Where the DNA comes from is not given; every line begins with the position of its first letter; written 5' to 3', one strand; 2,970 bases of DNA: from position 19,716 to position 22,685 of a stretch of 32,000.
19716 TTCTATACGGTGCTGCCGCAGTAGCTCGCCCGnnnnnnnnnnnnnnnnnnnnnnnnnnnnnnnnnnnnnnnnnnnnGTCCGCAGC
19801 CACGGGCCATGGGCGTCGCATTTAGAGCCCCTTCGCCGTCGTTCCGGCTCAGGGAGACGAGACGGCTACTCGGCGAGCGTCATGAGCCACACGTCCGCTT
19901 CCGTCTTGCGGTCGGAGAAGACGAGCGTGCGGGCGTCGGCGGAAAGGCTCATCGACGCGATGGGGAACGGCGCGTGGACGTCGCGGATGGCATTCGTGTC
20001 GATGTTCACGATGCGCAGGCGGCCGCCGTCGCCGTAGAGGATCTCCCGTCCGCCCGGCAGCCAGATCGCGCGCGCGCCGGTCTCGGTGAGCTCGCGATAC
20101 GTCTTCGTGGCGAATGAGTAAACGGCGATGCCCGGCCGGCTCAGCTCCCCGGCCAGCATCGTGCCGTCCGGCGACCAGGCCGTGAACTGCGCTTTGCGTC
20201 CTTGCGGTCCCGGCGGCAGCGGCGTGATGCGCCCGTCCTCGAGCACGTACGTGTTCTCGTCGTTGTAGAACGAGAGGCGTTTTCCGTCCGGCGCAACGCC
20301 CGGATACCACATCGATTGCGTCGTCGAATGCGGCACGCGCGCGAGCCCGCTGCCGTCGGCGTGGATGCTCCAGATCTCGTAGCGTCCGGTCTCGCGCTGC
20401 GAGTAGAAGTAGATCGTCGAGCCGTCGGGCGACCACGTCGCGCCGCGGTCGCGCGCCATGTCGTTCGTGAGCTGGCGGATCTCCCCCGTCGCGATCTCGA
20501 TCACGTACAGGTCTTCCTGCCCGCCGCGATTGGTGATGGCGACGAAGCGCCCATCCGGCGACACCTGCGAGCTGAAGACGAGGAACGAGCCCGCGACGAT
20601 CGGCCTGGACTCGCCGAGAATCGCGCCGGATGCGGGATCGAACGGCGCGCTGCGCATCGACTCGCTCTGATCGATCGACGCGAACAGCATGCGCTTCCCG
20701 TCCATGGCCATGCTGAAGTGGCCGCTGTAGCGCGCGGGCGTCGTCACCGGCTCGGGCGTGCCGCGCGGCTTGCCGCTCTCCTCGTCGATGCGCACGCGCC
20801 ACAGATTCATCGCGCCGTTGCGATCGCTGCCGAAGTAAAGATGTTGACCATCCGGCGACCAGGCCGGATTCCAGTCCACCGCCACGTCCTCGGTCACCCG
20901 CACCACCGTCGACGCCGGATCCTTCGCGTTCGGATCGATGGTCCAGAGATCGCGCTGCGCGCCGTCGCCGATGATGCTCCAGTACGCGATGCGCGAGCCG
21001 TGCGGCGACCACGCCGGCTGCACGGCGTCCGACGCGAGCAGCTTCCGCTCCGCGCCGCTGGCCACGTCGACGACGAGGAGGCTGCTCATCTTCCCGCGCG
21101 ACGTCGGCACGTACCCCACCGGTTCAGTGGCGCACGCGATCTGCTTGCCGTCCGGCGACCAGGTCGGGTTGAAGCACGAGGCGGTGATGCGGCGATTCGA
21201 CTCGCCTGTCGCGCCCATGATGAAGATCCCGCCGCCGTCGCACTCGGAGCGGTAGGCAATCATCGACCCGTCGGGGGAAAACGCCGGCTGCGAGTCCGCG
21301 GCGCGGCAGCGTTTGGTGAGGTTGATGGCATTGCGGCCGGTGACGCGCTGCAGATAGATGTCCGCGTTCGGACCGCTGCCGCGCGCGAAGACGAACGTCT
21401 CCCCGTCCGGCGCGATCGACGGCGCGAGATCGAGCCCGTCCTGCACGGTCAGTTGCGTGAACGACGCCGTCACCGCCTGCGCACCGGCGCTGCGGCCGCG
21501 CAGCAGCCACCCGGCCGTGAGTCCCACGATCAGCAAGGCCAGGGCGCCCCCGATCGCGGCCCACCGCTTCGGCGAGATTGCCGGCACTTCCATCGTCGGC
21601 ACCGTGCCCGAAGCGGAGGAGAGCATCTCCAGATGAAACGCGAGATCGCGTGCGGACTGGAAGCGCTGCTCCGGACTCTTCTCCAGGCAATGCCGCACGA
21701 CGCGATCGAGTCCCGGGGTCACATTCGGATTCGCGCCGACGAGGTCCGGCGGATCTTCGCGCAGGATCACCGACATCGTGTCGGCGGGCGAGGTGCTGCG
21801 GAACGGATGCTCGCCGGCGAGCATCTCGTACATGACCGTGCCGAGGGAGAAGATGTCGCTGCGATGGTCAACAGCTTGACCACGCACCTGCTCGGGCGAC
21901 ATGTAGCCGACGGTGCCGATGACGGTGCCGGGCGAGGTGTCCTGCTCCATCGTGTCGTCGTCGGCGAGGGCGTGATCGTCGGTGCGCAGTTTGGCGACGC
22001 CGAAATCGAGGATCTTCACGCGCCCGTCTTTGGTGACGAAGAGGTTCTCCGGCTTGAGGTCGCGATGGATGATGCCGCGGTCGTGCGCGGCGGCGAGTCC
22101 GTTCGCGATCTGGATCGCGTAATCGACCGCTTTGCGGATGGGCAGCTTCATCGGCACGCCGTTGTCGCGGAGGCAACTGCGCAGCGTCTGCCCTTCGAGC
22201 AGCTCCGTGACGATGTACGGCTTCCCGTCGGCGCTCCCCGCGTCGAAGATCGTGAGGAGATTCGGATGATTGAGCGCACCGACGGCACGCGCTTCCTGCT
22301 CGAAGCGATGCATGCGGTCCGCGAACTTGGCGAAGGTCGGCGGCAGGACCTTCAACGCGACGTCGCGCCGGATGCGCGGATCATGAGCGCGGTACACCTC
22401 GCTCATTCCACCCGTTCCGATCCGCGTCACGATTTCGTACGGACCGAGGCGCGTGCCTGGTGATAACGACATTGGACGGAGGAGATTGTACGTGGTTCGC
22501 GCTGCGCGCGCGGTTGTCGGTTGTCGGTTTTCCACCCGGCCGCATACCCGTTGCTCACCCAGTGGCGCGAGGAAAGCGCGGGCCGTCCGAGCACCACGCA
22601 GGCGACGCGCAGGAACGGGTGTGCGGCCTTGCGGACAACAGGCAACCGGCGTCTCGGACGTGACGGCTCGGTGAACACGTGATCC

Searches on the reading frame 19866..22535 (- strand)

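Call 49: search_protein_families(library=pfam, proteins=[window:19866-22535:-], max_evalue=0.001)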
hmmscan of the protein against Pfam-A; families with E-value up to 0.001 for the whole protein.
window:19866-22535:- (889 aa): 9 families
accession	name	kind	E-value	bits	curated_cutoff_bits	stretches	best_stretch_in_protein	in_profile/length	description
PF00069.31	Pkinase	-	8.8e-49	166.7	31.7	1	33-293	1-253/263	Protein kinase domain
PF07676.18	PD40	-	6e-38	128.4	20.9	2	687-722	2-37/38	WD40-like Beta Propeller Repeat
PF07714.23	PK_Tyr_Ser-Thr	-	4.2e-37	128.3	23.1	1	35-292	3-249/258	Protein tyrosine and serine/threonine kinase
PF00930.27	DPPIV_N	-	1.1e-11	44.5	22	0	659-714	51-121/354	Dipeptidyl peptidase IV (DPP IV) N-terminal region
PF25174.1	Beta-prop_THOC3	-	5.3e-11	42.5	305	0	655-725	93-159/272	THOC3 beta-propeller domain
PF01636.29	APH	-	2e-08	34.8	23.2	0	147-181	162-197/239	Phosphotransferase enzyme family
PF08450.18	SGL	-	2e-08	34.6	26.3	0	658-731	93-168/246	SMP-30/Gluconolactonase/LRE-like region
PF14531.12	Kinase-like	-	0.00044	20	25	1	141-253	152-259/289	Kinase-like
PF03109.22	ABC1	-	0.00057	19.5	22.9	0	147-182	180-215/244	ABC1 atypical kinase-like domain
